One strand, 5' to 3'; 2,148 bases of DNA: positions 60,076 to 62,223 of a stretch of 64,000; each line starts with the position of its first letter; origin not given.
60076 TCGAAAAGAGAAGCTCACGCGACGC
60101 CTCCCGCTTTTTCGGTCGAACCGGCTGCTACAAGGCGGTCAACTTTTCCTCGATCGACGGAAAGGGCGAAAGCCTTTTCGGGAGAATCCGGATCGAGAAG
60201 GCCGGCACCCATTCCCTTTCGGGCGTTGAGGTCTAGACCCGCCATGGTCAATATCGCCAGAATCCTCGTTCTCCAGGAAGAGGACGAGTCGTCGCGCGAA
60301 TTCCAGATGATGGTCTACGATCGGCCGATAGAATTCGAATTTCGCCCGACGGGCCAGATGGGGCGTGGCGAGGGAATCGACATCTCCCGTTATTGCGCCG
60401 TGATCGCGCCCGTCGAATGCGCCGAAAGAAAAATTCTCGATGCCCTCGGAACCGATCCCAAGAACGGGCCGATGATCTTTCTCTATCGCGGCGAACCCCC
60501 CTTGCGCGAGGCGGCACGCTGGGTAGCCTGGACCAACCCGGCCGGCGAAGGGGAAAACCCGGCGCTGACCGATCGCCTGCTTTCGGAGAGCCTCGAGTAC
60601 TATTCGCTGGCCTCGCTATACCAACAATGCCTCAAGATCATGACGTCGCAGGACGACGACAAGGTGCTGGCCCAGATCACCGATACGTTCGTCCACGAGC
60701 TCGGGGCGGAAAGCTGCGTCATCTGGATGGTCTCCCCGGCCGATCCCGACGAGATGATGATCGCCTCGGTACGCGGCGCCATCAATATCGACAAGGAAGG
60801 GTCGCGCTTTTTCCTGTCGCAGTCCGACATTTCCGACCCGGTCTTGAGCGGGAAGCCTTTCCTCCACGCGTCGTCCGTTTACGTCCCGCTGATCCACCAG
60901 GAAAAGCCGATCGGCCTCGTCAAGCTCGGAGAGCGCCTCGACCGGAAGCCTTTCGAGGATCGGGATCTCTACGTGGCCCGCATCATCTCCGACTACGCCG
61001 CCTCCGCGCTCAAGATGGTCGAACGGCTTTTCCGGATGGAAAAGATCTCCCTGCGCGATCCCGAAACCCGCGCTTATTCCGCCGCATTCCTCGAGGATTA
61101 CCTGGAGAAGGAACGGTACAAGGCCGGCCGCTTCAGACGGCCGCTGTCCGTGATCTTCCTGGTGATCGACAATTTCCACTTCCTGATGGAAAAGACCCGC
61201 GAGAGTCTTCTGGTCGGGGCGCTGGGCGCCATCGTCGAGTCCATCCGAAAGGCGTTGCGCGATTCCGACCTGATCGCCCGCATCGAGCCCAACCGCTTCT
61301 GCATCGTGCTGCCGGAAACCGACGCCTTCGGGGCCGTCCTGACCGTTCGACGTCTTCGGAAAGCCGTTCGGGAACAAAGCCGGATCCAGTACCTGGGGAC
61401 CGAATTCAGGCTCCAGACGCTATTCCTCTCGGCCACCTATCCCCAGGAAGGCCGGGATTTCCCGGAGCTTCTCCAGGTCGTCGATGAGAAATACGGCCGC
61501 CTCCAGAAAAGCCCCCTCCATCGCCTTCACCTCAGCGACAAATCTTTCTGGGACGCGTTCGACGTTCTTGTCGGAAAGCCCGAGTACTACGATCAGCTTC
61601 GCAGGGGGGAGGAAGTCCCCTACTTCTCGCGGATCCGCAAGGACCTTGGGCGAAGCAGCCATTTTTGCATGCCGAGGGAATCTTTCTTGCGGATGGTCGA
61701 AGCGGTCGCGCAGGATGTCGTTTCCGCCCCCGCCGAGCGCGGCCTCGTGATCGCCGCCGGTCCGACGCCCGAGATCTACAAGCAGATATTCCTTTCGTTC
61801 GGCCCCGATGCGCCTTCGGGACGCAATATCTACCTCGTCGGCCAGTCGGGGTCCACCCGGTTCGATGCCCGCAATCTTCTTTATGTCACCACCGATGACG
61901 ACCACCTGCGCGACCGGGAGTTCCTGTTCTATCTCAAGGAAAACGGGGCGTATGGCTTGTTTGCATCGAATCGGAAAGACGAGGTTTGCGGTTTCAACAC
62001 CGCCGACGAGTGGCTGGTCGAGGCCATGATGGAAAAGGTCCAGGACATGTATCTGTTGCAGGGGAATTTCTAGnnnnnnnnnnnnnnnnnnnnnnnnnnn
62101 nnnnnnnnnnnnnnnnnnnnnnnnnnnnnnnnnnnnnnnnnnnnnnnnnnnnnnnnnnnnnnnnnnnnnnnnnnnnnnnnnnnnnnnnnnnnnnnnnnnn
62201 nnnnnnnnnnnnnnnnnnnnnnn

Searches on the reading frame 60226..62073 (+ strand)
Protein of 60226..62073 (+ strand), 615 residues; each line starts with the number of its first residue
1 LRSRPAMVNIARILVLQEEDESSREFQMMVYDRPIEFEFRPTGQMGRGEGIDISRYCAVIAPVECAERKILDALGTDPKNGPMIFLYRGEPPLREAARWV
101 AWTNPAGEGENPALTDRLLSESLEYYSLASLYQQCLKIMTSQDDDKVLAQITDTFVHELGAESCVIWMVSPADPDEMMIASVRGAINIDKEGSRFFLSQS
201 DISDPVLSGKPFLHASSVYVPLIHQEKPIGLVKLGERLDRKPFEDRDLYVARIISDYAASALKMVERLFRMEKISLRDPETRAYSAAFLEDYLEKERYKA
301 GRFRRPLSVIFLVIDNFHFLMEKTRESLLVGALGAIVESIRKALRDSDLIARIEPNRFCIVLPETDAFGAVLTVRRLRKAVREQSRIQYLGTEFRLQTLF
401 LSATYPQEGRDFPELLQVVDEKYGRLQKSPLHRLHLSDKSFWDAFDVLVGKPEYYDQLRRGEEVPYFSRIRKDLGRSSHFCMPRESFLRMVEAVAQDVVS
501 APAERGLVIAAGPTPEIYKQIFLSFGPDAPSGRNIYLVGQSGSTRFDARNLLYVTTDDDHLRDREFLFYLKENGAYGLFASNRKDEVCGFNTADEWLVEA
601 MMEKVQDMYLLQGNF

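Call 60: search_protein_families(library=pfam, proteins=[window:60226-62073:+], max_evalue=0.00001)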
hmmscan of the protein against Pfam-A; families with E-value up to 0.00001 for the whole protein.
window:60226-62073:+ (615 aa): 3 families
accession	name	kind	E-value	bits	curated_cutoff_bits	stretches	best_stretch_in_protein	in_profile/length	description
PF00990.26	GGDEF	-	2.5e-11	44.1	23.8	1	277-423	3-151/161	Diguanylate cyclase, GGDEF domain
PF13185.12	GAF_2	-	2.2e-06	28.3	28.6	0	145-262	5-135/136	GAF domain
PF13492.12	GAF_3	-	8.5e-06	26.6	27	0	147-262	5-127/129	GAF domain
